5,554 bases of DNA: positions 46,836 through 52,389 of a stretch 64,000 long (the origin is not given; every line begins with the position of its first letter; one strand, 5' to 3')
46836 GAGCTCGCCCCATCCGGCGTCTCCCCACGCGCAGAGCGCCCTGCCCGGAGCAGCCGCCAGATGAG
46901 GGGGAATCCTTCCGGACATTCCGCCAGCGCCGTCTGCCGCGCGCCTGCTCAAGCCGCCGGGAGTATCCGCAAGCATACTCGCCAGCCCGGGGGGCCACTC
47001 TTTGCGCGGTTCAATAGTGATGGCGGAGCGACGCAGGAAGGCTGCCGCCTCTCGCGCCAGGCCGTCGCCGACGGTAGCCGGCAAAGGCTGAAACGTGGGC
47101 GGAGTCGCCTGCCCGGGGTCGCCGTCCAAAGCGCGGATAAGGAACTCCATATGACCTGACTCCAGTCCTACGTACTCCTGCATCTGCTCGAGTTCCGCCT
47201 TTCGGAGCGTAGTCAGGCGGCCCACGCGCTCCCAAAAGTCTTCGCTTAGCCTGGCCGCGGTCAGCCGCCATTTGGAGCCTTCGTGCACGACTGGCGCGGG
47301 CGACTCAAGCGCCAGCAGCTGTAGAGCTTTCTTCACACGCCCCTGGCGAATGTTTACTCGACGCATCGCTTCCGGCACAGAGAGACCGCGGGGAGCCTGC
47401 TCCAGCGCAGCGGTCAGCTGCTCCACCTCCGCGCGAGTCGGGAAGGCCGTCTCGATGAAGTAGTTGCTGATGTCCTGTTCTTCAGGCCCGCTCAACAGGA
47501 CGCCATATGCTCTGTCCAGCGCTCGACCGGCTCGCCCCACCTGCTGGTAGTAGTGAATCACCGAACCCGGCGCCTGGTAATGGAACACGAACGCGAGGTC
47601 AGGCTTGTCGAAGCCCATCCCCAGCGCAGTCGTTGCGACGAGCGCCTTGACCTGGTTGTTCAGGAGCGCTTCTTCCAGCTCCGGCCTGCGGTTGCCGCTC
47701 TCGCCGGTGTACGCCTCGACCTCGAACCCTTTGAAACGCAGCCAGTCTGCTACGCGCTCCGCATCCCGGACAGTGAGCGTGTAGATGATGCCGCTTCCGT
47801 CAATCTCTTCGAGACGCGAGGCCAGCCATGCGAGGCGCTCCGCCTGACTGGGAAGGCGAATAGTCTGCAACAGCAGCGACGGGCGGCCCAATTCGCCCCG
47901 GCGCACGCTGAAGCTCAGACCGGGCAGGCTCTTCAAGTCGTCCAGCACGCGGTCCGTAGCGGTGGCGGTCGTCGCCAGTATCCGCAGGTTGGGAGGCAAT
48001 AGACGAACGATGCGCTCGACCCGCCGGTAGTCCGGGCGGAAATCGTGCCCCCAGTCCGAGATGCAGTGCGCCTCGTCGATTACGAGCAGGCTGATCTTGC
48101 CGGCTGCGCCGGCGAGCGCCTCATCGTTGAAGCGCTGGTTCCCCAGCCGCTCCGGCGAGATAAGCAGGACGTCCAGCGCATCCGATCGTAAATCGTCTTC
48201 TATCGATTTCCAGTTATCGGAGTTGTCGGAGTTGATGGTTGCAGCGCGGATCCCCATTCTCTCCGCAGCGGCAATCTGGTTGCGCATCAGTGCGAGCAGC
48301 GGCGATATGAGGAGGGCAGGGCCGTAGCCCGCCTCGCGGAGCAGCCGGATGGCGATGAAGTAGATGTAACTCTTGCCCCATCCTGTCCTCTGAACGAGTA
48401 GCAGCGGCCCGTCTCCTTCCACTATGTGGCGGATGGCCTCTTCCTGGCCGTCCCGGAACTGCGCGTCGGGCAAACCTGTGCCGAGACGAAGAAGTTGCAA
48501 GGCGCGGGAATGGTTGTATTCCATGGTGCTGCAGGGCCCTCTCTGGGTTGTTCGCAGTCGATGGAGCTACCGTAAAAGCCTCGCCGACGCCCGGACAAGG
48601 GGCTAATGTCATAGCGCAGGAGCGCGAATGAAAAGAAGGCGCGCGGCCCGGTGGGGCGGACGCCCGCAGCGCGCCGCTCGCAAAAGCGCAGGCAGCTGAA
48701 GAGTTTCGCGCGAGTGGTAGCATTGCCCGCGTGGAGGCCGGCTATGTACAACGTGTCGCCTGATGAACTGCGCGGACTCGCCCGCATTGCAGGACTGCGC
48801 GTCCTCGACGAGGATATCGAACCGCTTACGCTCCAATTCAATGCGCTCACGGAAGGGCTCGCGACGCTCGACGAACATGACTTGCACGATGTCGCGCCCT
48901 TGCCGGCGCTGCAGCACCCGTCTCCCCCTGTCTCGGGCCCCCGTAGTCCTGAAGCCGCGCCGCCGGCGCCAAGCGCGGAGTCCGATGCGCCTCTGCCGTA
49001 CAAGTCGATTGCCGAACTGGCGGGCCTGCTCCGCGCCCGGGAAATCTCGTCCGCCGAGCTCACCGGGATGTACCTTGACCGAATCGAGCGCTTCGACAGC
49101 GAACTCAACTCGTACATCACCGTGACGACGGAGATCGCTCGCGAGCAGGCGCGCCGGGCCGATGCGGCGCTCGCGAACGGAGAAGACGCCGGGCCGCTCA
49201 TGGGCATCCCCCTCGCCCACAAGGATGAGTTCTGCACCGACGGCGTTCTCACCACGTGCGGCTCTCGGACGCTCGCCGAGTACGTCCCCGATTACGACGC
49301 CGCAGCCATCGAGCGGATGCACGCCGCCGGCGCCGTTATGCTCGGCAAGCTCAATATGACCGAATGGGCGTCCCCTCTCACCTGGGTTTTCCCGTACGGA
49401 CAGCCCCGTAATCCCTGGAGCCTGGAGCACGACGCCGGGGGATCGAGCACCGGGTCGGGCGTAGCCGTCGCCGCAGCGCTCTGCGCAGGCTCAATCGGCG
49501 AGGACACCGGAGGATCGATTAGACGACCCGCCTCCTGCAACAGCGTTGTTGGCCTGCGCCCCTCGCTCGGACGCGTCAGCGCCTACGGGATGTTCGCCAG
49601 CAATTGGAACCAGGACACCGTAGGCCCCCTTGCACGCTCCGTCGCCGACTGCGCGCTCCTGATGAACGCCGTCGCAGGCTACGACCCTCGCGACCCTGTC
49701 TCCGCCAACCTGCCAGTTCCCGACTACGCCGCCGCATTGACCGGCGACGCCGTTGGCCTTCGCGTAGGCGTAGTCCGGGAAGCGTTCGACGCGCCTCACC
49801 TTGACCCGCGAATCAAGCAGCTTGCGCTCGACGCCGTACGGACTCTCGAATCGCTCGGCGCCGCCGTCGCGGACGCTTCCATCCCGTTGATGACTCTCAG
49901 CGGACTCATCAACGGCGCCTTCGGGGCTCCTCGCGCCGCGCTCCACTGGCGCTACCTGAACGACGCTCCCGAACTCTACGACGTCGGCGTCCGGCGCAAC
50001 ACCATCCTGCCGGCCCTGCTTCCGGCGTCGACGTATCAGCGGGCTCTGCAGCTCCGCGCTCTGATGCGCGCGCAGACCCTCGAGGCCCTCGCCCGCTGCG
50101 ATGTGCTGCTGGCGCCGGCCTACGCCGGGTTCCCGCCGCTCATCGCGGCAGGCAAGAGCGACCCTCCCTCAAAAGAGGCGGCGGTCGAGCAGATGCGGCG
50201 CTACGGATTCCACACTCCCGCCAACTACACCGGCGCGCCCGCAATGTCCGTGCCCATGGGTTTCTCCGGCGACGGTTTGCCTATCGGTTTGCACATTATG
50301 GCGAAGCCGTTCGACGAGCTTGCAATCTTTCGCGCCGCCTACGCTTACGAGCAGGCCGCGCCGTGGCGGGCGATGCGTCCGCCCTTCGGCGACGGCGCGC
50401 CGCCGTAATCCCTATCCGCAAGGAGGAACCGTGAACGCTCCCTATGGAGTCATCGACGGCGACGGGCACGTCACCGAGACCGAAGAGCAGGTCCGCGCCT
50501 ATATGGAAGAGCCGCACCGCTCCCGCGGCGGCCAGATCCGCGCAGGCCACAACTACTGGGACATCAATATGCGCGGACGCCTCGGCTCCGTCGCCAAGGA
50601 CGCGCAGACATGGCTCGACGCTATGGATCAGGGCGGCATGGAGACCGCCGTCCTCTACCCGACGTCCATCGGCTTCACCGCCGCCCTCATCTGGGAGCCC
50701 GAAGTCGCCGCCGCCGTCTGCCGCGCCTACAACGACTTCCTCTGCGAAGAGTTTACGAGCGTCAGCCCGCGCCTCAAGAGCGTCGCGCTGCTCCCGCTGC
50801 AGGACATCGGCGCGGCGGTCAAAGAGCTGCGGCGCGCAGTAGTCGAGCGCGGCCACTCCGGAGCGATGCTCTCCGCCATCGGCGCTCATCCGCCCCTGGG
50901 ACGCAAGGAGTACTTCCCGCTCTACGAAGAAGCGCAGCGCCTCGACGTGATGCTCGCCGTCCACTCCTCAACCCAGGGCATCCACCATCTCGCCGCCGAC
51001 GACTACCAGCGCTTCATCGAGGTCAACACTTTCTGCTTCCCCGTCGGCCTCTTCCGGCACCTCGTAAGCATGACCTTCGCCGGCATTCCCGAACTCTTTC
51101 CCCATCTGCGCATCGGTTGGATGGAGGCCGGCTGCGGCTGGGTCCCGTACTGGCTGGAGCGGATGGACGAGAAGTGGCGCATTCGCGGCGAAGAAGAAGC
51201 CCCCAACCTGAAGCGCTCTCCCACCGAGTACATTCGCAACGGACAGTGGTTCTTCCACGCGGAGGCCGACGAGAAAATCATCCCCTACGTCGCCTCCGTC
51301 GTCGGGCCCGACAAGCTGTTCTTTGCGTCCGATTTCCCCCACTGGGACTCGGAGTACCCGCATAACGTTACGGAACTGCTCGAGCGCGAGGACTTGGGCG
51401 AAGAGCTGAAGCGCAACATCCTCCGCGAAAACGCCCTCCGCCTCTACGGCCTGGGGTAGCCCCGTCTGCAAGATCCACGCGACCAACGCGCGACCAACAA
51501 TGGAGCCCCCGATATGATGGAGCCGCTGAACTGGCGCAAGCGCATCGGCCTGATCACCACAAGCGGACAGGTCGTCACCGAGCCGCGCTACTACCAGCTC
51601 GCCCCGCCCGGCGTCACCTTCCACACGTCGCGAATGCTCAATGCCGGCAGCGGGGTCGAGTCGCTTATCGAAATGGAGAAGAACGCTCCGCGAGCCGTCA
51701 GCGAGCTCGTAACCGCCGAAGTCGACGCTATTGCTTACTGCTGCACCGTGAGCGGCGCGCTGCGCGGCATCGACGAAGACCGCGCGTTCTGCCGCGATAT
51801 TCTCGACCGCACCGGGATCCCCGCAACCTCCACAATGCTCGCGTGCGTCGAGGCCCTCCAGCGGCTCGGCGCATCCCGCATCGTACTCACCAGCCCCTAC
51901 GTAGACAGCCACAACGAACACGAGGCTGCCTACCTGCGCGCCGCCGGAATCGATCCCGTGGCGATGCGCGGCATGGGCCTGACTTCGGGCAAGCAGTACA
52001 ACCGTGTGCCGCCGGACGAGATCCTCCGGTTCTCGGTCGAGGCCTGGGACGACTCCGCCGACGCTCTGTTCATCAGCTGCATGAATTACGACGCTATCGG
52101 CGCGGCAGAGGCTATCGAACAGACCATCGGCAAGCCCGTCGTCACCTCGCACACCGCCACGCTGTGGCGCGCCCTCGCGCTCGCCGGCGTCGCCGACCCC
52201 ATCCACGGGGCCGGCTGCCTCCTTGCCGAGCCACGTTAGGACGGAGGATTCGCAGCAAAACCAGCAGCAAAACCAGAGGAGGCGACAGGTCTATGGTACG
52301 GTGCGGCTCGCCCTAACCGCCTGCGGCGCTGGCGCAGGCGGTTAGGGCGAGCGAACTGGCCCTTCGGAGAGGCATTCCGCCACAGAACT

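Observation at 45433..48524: RecQ-like helicase::ComF-type PRTase fusion translationally coupled to a DprA-like protein (PsyrTA/RqlHI-like module) inside a catabolic cluster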

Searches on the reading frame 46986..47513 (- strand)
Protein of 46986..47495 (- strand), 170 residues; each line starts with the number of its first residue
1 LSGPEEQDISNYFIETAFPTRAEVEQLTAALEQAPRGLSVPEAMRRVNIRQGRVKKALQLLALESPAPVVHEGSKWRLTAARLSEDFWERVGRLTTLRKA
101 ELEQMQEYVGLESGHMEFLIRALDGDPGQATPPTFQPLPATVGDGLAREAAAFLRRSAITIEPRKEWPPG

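Call 18: search_protein_families(library=pfam, proteins=[window:46986-47495:-], max_evalue=10)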
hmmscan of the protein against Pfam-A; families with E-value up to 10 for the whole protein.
seq(170 aa): 0 families

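Call 62: predict_structure(alignment_id=A4)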
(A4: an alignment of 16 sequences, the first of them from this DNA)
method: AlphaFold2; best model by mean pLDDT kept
length: 175 residues; sequences in the alignment: 16
mean_pLDDT: 70.4   pTM: 0.54
mean pLDDT of the five models: 70.4, 69.2, 65.7, 65.3, 64.9
residues with pLDDT >= 90: 37; 70-90: 57; 50-70: 41; < 50: 40
segments of 3 or more residues with pLDDT < 50: 1-7, 120-129, 135-144, 165-175
pLDDT, mean of each block of 10 residues (from residue 1): 41 69 84 94 94 87 88 90 90 84 74 60 45 48 53 64 49 38
secondary structure, 60 per line:
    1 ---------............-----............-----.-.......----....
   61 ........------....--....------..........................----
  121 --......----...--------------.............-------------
elements in order: H10-21 H27-38 H46-52 H57-68 E75-78 E81-84 H91-116 H123-128 H150-162

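Call 64: fold_search(model_id=the predicted structure, library=pdb)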
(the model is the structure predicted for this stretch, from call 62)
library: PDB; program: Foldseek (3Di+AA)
matches with E <= 10: 159; with E <= 0.001: 0
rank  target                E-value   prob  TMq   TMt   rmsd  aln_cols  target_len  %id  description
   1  3boq_B                3.8e-02  0.99  0.31  0.39  14.8       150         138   17  Crystal structure of MarR family transcriptional regulator from Silicibacter pomeroyi (released 2008-01-01)
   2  5aiq_B                7.8e-02  0.92  0.30  0.39  14.4       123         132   20  Crystal structure of ligand-free NadR (released 2016-03-02)
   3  1xsx_MODEL_1_A        8.8e-02  0.95  0.29  0.49   8.6        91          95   20  NMR Structure of Sso10a, a Hyperthermophile DNA-binding Protein with an Extended Anti-parallel Coiled Coil (released 2005-03-01)
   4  3boq_A                1.3e-01  0.95  0.31  0.39  14.6       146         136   18  Crystal structure of MarR family transcriptional regulator from Silicibacter pomeroyi (released 2008-01-01)
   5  5bqt_B                1.5e-01  0.77  0.33  0.25  10.2       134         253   13  Structure of TrmBL2, an archaeal chromatin protein, shows a novel mode of DNA binding. (released 2015-09-02)
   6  3mcz_B                1.6e-01  0.25  0.23  0.13  15.7       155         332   16  The Structure of an O-methyltransferase family protein from Burkholderia thailandensis. (released 2010-05-26)
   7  7wze_A                1.8e-01  0.75  0.30  0.32  13.5       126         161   17  Structure of Transcriptional regulator from Bacillus subtilis (strain 168) (released 2022-04-20)
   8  5box_A                1.8e-01  0.69  0.32  0.24  11.4       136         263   16  Structure of TrmBL2, an archaeal chromatin protein, shows a novel mode of DNA binding. (released 2015-09-02)
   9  6c28_B                1.8e-01  0.51  0.27  0.33  15.7       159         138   16  Transcriptional repressor, CouR, bound to p-coumaroyl-CoA (released 2018-05-30)
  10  3vod_A                2.3e-01  0.75  0.30  0.38  12.5       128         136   16  Crystal Structure of mutant MarR C80S from E.coli (released 2013-03-06)
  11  6pcp_C                2.4e-01  0.60  0.28  0.34  13.8       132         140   17  Mechanism for regulation of DNA binding of Bordetella bronchiseptica BpsR by 6-hydroxynicotinic acid (released 2019-11-06)
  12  3vod_B                3.1e-01  0.69  0.30  0.38  12.6       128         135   16  Crystal Structure of mutant MarR C80S from E.coli (released 2013-03-06)
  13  4qil_A                3.1e-01  0.28  0.29  0.20  16.4       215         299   14  Crystal structure of the ROQ domain of human Roquin in complex with the Hmg19 stem-loop RNA (released 2014-07-16)
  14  2xrn_A                3.3e-01  0.87  0.29  0.22  12.7       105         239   20  Crystal structure of TtgV (released 2010-12-01)
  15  2xrn_B                3.3e-01  0.87  0.29  0.22  12.7       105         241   20  Crystal structure of TtgV (released 2010-12-01)
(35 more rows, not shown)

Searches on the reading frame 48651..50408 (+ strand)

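Call 26: search_protein_families(library=pfam, proteins=[window:48651-50408:+], max_evalue=0.00001)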
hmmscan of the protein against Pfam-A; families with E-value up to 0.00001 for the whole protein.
window:48651-50408:+ (585 aa): 1 family
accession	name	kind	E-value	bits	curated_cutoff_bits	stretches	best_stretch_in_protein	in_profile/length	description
PF01425.27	Amidase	-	4.3e-106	356.1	27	1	136-557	1-442/445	Amidase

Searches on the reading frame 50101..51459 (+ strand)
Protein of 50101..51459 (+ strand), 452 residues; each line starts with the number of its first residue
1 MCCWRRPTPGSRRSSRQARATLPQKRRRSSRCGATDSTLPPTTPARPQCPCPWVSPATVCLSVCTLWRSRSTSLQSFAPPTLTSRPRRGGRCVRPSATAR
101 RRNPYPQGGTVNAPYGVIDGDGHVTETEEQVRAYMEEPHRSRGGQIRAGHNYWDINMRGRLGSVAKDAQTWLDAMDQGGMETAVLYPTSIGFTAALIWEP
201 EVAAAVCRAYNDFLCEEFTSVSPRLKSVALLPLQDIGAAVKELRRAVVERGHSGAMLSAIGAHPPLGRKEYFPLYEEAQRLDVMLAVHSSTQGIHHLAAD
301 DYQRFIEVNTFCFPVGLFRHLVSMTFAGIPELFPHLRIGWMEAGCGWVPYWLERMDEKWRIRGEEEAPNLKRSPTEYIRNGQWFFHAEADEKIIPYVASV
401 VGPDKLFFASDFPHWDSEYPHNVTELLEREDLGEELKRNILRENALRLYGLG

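Call 26: search_protein_families(library=pfam, proteins=[window:50101-51459:+], max_evalue=0.00001)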
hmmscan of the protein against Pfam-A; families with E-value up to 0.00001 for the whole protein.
window:50101-51459:+ (452 aa): 1 family
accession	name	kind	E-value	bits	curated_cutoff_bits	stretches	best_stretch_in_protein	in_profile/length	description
PF04909.20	Amidohydro_2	-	2e-30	107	26.4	1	168-451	21-289/289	Amidohydrolase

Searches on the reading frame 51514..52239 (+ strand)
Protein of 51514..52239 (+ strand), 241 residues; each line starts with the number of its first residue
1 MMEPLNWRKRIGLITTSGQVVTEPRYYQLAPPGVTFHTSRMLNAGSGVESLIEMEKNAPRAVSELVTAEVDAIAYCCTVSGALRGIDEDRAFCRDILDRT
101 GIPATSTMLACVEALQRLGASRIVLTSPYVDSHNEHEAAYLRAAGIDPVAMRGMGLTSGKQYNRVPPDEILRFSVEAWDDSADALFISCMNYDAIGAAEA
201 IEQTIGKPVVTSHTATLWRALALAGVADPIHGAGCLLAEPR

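Call 26: search_protein_families(library=pfam, proteins=[window:51514-52239:+], max_evalue=0.00001)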
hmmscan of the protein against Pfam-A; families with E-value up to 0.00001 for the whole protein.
window:51514-52239:+ (241 aa): 1 family
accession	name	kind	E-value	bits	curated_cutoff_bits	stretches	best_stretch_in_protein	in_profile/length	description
PF17645.6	Amdase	-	1.4e-26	94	25.9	1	60-236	49-227/228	Arylmalonate decarboxylase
